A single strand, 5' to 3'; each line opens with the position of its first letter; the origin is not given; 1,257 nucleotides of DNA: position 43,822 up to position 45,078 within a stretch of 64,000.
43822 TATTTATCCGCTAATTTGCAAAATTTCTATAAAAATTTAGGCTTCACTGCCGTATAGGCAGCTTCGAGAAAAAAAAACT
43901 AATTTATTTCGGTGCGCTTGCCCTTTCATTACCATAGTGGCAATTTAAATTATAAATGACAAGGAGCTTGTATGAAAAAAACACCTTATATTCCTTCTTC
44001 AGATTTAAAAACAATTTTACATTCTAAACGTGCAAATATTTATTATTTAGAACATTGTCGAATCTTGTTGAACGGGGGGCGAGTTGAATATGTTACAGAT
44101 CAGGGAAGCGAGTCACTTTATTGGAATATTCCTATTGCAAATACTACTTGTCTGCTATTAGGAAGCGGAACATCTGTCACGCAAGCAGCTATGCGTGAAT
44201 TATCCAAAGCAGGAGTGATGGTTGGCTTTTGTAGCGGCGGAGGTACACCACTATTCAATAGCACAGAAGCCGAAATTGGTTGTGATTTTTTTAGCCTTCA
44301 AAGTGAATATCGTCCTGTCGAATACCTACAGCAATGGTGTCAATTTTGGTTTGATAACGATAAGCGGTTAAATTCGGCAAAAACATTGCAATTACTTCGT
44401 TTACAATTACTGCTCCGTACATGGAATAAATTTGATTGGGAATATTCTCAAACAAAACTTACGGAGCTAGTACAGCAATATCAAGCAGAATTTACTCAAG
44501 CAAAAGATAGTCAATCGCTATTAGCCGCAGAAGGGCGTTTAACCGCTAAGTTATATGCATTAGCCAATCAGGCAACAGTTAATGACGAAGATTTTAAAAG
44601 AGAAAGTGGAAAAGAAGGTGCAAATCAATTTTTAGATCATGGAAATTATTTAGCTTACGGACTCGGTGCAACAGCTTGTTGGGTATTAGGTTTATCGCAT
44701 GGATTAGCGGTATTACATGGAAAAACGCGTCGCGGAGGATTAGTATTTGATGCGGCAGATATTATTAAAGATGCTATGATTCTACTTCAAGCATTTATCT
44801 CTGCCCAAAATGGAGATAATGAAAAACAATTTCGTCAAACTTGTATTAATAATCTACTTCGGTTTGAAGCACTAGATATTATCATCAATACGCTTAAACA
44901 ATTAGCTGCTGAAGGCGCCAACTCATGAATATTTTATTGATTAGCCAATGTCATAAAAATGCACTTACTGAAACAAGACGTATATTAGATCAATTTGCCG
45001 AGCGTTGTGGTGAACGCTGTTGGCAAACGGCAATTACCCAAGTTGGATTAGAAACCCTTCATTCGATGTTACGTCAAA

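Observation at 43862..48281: Adaptation-module-only remnant of a type I-F CRISPR-Cas system (solitary repeat + cas1 + cas2/3, no csy1-3 or cas6f, no array) between thrS and nadK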

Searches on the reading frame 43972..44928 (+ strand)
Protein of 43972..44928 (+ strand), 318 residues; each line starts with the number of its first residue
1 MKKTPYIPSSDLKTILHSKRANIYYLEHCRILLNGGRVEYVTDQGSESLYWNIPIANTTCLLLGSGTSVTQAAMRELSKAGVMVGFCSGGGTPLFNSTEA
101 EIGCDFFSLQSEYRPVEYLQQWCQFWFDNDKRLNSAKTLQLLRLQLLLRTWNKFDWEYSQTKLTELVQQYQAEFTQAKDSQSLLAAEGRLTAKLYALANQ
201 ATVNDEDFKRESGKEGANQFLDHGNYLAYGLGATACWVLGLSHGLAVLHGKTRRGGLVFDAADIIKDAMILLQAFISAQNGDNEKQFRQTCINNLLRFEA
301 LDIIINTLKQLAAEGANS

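Call 7: search_protein_families(library=ncbifam, proteins=[window:43972-44925:+])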
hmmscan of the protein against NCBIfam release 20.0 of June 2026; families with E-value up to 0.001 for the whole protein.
window:43972-44925:+ (318 aa): 4 families
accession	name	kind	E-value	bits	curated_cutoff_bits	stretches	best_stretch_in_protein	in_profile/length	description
TIGR03637.1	cas1_YPEST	exception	9.9e-143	475.1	150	1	15-312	1-306/307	type I-F CRISPR-associated endonuclease Cas1f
TIGR00287.1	cas1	equivalog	6.9e-68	229.1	71.7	1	22-315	1-319/327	CRISPR-associated endonuclease Cas1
TIGR03638.1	cas1_ECOLI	exception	1.7e-23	83.2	215.6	2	17-101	7-88/269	type I-E CRISPR-associated endonuclease Cas1e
TIGR03641.1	cas1_HMARI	exception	6.1e-08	32.3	304.1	1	53-308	29-277/324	type I-B CRISPR-associated endonuclease Cas1b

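Call 8: search_protein_families(library=pfam, proteins=[window:43972-44925:+])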
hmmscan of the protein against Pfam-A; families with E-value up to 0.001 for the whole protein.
window:43972-44925:+ (318 aa): 1 family
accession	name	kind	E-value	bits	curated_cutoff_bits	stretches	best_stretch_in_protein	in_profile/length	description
PF01867.21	Cas_Cas1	-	7.3e-12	45.5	22.3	1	51-297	27-270/283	CRISPR associated protein Cas1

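Call 9: find_encoding_contigs(protein=window:43972-44928:+, flank=10000, max_places=10)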
Protein window:43972-44928:+ (318 aa): no gene with exactly this product is on record in the collection.

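Call 16: find_homologous_proteins(query=window:43972-44925:+)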
Query window:43972-44925:+ (318 aa): 8000 proteins with E <= 0.001 among 8000 candidates; the best 120 are listed.
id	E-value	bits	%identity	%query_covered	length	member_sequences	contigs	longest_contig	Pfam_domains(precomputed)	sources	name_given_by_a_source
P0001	5.9e-197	671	92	100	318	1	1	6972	PF01867.22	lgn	-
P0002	2.1e-196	669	92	100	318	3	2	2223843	PF01867.22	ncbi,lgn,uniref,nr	ncbi:type I-F CRISPR-associated endonuclease Cas1f [Actinobacillus pleuropneumoniae]|uniref:type I-F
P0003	2.8e-196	669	92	100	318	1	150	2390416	PF01867.22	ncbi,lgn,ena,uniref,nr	ncbi:putative CRISPR-associated protein [Actinobacillus pleuropneumoniae]|uniref:CRISPR-associated e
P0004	3.8e-196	668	92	100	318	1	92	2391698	PF01867.22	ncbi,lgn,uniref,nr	ncbi:type I-F CRISPR-associated endonuclease Cas1f [Actinobacillus pleuropneumoniae]|uniref:Type I-F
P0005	9.9e-196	667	91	100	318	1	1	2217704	PF01867.22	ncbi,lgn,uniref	ncbi:type I-F CRISPR-associated endonuclease Cas1f [Actinobacillus pleuropneumoniae]|uniref:type I-F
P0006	1.4e-195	667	91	100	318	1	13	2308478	PF01867.22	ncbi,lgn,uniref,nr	ncbi:type I-F CRISPR-associated endonuclease Cas1f [Actinobacillus pleuropneumoniae]|uniref:Type I-F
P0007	1.8e-195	666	91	100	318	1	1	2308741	PF01867.22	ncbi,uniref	ncbi:type I-F CRISPR-associated endonuclease Cas1f [Actinobacillus pleuropneumoniae]|uniref:type I-F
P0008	1.9e-195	666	91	100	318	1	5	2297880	PF01867.22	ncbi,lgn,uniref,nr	ncbi:type I-F CRISPR-associated endonuclease Cas1f [Actinobacillus pleuropneumoniae]|uniref:type I-F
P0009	4.1e-195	665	91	100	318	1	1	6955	PF01867.22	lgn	-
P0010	4.3e-195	665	91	100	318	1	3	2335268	PF01867.22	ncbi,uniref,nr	ncbi:CRISPR-associated protein [Actinobacillus pleuropneumoniae]|uniref:type I-F CRISPR-associated e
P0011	4.8e-195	665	91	100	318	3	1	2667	PF01867.22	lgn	-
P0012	5.0e-195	665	91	100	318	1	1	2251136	PF01867.22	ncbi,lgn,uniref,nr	ncbi:type I-F CRISPR-associated endonuclease Cas1f [Actinobacillus pleuropneumoniae]|uniref:type I-F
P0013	6.6e-195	664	91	100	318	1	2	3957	PF01867.22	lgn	-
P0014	9.4e-195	664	91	100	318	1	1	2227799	PF01867.22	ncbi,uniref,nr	ncbi:CRISPR-associated protein [Actinobacillus lignieresii]|uniref:type I-F CRISPR-associated endonu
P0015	1.4e-193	660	91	100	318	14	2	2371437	PF01867.22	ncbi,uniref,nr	ncbi:type I-F CRISPR-associated endonuclease Cas1f [Actinobacillus equuli]|uniref:type I-F CRISPR-as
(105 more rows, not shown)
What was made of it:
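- On Casposon / stand-alone Cas1 elements: This Cas1 is an I-F orthologue, 92% identical to those of canonical loci (call 16).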

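Call 17: find_encoding_contigs(protein=P0003, flank=10000, max_places=4)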
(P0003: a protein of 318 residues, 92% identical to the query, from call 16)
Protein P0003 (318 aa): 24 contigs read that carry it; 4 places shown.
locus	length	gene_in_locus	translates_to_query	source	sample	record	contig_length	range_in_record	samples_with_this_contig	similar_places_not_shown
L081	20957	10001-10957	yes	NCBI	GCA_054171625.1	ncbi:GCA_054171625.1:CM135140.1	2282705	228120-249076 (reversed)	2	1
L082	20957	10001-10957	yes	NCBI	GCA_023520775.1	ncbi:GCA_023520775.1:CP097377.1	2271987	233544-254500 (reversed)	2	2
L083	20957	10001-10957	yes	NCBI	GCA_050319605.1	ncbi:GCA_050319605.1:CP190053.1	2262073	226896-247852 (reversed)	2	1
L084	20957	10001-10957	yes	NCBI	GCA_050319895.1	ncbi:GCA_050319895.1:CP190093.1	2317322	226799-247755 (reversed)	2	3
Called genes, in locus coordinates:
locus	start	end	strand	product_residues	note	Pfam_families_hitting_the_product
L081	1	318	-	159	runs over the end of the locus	PF05198:IF3_N, PF00707:IF3_C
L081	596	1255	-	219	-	PF05643:GNA1162-like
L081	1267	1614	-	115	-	PF16068:DUF4810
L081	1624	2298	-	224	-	PF03783:CsgG, PF04052:TolB_N (weak)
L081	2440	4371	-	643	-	PF02824:TGS, PF07973:tRNA_SAD, PF00587:tRNA-synt_2b, PF03129:HGTP_anticodon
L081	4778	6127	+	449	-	PF09611:Cas_Csy1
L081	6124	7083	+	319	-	PF09614:Cas_Csy2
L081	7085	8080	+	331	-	PF09615:Cas_Csy3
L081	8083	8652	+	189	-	PF09618:Cas_Csy4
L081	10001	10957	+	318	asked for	PF01867:Cas_Cas1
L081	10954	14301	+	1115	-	PF21384:Cas3_I-F_Cas2, PF22590:Cas3-like_C_2, PF21802:Cas3-like_C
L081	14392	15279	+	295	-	PF01513:NAD_kinase, PF20143:NAD_kinase_C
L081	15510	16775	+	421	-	PF00464:SHMT, PF00155:Aminotran_1_2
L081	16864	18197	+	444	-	PF13384:HTH_23 (faint), PF13518:HTH_28 (weak), PF13565:HTH_32 (faint), PF13518:HTH_28, PF13276:HTH_21, PF00665:rve, PF13683:rve_3, PF13333:rve_2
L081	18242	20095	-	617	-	PF13292:DXP_synthase_N, PF00456:Transketolase_N (faint), PF00676:E1_dh (weak), PF02779:Transket_pyr, PF02780:Transketolase_C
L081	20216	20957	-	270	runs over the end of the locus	PF00459:Inositol_P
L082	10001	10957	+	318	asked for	PF01867:Cas_Cas1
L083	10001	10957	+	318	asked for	PF01867:Cas_Cas1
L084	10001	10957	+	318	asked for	PF01867:Cas_Cas1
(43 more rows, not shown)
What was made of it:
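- The glyA-BOF interval is an independent insertion site, and A. pleuropneumoniae carries a different IS there (call 17).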

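Call 18: find_encoding_contigs(protein=P0014, flank=10000, max_places=2)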
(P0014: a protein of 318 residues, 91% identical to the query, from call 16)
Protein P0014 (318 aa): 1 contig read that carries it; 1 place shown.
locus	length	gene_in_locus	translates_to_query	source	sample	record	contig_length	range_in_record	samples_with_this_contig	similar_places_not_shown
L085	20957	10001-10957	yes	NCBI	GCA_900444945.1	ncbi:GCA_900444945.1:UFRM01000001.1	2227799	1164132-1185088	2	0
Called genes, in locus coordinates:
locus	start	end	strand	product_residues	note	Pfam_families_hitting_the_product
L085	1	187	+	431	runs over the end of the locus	PF01595:CNNM, PF00571:CBS (faint), PF03471:CorC_HlyC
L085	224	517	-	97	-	-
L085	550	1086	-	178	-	-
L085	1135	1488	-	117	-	PF00453:Ribosomal_L20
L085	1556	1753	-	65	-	PF01632:Ribosomal_L35p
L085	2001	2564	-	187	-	PF05198:IF3_N, PF00707:IF3_C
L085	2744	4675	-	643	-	PF02824:TGS, PF07973:tRNA_SAD, PF00587:tRNA-synt_2b, PF03129:HGTP_anticodon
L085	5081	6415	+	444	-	PF09611:Cas_Csy1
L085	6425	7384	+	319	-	PF09614:Cas_Csy2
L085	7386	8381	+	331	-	PF09615:Cas_Csy3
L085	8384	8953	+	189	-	PF09618:Cas_Csy4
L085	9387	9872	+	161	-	-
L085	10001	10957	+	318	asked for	PF01867:Cas_Cas1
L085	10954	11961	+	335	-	PF21384:Cas3_I-F_Cas2, PF18019:Cas3_HD (weak)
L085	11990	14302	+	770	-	PF22590:Cas3-like_C_2, PF21802:Cas3-like_C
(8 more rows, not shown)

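Call 19: find_encoding_contigs(protein=P0015, flank=10000, max_places=2)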
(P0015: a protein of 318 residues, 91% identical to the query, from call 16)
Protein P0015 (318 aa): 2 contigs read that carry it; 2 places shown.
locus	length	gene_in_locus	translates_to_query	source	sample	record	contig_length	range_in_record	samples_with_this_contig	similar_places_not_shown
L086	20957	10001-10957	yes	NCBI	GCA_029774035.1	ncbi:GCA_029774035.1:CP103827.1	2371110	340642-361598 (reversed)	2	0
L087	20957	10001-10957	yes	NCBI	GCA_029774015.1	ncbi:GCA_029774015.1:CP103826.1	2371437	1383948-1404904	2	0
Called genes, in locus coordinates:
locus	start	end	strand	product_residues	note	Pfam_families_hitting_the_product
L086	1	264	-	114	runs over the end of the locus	PF16068:DUF4810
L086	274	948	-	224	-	PF03783:CsgG, PF04052:TolB_N (weak)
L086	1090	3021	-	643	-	PF02824:TGS, PF07973:tRNA_SAD, PF00587:tRNA-synt_2b, PF03129:HGTP_anticodon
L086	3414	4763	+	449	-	PF09611:Cas_Csy1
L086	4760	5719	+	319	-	PF09614:Cas_Csy2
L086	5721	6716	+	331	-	PF09615:Cas_Csy3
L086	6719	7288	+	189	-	PF09618:Cas_Csy4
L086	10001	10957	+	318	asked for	PF01867:Cas_Cas1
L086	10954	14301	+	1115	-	PF21384:Cas3_I-F_Cas2, PF18019:Cas3_HD (faint), PF22590:Cas3-like_C_2, PF21802:Cas3-like_C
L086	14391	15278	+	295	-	PF01513:NAD_kinase, PF20143:NAD_kinase_C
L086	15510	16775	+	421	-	PF00464:SHMT, PF00155:Aminotran_1_2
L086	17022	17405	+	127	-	PF04076:BOF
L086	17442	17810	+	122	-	PF04076:BOF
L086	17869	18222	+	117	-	PF04076:BOF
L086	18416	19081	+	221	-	PF00072:Response_reg, PF00486:Trans_reg_C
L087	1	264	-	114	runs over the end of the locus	PF16068:DUF4810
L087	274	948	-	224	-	PF03783:CsgG, PF04052:TolB_N (weak)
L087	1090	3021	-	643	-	PF02824:TGS, PF07973:tRNA_SAD, PF00587:tRNA-synt_2b, PF03129:HGTP_anticodon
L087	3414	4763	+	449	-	PF09611:Cas_Csy1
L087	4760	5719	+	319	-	PF09614:Cas_Csy2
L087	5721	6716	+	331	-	PF09615:Cas_Csy3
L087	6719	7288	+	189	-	PF09618:Cas_Csy4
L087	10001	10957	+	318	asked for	PF01867:Cas_Cas1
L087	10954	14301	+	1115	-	PF21384:Cas3_I-F_Cas2, PF18019:Cas3_HD (faint), PF22590:Cas3-like_C_2, PF21802:Cas3-like_C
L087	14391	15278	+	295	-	PF01513:NAD_kinase, PF20143:NAD_kinase_C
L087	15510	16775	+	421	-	PF00464:SHMT, PF00155:Aminotran_1_2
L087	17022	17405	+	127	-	PF04076:BOF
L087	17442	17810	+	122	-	PF04076:BOF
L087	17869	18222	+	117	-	PF04076:BOF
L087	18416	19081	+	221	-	PF00072:Response_reg, PF00486:Trans_reg_C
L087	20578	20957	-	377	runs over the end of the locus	PF00353:HemolysinCabind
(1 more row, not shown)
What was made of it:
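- Checked: In intact relatives nadK is equally close to cas2/3, and the csy genes lie upstream (calls 17-19).
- Their order is csy1-4, array, cas1, cas2/3 (calls 17-19).
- Tried and rejected: Those were recovered through the Cas1 protein search and contig look-ups (calls 16-19).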

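Call 34: find_homologous_proteins(query=L081:7085-8077:+)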
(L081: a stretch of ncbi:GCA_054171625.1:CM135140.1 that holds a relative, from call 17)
Query L081:7085-8077:+ (331 aa): 8000 proteins with E <= 0.001 among 8000 candidates; the best 120 are listed.
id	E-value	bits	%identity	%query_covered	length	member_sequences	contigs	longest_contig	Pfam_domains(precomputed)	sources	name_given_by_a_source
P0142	1.2e-211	719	98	100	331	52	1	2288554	PF09615.16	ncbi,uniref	ncbi:type I-F CRISPR-associated protein Csy3 [Actinobacillus pleuropneumoniae]|uniref:type I-F CRISP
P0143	1.8e-161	554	75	100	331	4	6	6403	PF09615.16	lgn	-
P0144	8.7e-161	552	74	100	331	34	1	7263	PF09615.16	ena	-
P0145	8.5e-159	546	75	100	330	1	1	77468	PF09615.16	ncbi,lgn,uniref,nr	ncbi:CRISPR-associated Csy3 family protein [Bisgaardia hudsonensis]|uniref:CRISPR-associated Csy3 fa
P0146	1.0e-156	539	73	100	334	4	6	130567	PF09615.16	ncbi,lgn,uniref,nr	ncbi:type I-F CRISPR-associated protein Csy3 [Rodentibacter ratti]|uniref:type I-F CRISPR-associated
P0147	7.3e-151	520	70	100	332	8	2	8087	PF09615.16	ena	-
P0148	1.6e-150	519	70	100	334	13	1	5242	PF09615.16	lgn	-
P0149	7.5e-150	516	71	100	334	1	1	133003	PF09615.16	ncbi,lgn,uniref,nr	ncbi:CRISPR-associated protein Csy3 [Pasteurella canis]|uniref:type I-F CRISPR-associated protein Cs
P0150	1.3e-149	515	70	100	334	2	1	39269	PF09615.16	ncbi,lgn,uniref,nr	ncbi:type I-F CRISPR-associated protein Csy3 [Aggregatibacter actinomycetemcomitans]|uniref:type I-F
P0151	2.1e-149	515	71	100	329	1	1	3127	PF09615.16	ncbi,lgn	-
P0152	2.6e-149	515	71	100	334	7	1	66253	PF09615.16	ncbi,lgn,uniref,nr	ncbi:MAG: type I-F CRISPR-associated protein Csy3 [Pasteurella oralis]|uniref:type I-F CRISPR-associ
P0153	2.2e-148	511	70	100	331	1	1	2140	PF09615.16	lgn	-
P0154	2.2e-148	511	70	100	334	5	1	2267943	PF09615.16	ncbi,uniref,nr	ncbi:type I-F CRISPR-associated protein Csy3 [Pasteurella canis]|uniref:type I-F CRISPR-associated p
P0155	2.7e-148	511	69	99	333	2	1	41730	PF09615.16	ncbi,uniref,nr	ncbi:type I-F CRISPR-associated protein Csy3 [Rodentibacter caecimuris]|uniref:Type I-F CRISPR-assoc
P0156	7.9e-148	510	69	100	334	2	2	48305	PF09615.16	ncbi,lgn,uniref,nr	ncbi:type I-F CRISPR-associated protein Csy3 [Aggregatibacter actinomycetemcomitans]|uniref:type I-F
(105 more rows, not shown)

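Call 49: find_homologous_proteins(query=L081:4778-6124:+, max_evalue=1e-30)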
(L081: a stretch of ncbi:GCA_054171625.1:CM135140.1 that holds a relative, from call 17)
Query L081:4778-6124:+ (449 aa): 1406 proteins with E <= 1e-30 among 7169 candidates; the best 120 are listed.
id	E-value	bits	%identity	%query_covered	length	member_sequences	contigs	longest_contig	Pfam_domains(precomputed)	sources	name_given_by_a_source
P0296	0.0e+0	1009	99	100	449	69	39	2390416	PF09611.16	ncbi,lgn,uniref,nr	ncbi:type I-F CRISPR-associated protein Csy1 [Actinobacillus pleuropneumoniae]|uniref:type I-F CRISP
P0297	5.9e-276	933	90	100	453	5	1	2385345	PF09611.16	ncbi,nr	ncbi:type I-F CRISPR-associated protein Csy1 [Actinobacillus equuli subsp. haemolyticus]|nr:type I-F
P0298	9.9e-160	551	58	97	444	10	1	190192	PF09611.16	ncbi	ncbi:type I-F CRISPR-associated protein Csy1 [Pasteurella multocida]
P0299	2.8e-157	542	57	97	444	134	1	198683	PF09611.16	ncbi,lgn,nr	ncbi:TPA: type I-F CRISPR-associated protein Csy1 [Pasteurella multocida]|nr:type I-F CRISPR-associa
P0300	5.2e-157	542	58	97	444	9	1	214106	PF09611.16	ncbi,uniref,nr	ncbi:type I-F CRISPR-associated protein Csy1 [Pasteurella canis]|uniref:type I-F CRISPR-associated p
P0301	2.0e-156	540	56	98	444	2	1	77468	PF09611.16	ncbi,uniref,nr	ncbi:CRISPR-associated Csy1 family protein [Bisgaardia hudsonensis]|uniref:CRISPR-associated Csy1 fa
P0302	7.0e-155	535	57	97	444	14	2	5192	PF09611.16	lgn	-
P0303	1.1e-151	524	57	98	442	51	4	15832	PF09611.16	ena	-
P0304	2.3e-151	523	56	97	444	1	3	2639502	PF09611.16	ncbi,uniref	ncbi:type I-F CRISPR-associated protein Csy1 [Pasteurella sp. PK-2025]|uniref:type I-F CRISPR-associ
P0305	7.5e-150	518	54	98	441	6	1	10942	PF09611.16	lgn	-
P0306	2.1e-148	513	54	97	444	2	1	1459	PF09611.16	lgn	-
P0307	2.0e-146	507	54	97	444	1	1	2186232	PF09611.16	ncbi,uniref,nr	ncbi:type I-F CRISPR-associated protein Csy1 [Pasteurella canis]|uniref:type I-F CRISPR-associated p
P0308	4.1e-146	506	55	97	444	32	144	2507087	PF09611.16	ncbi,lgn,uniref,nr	ncbi:type I-F CRISPR-associated protein Csy1 [Pasteurella multocida]|uniref:Type I-F CRISPR-associat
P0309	1.1e-141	491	54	98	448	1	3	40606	PF09611.16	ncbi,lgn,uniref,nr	ncbi:type I-F CRISPR-associated protein Csy1 [Aggregatibacter actinomycetemcomitans]|uniref:type I-F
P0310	1.1e-141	491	54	98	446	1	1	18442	PF09611.16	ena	-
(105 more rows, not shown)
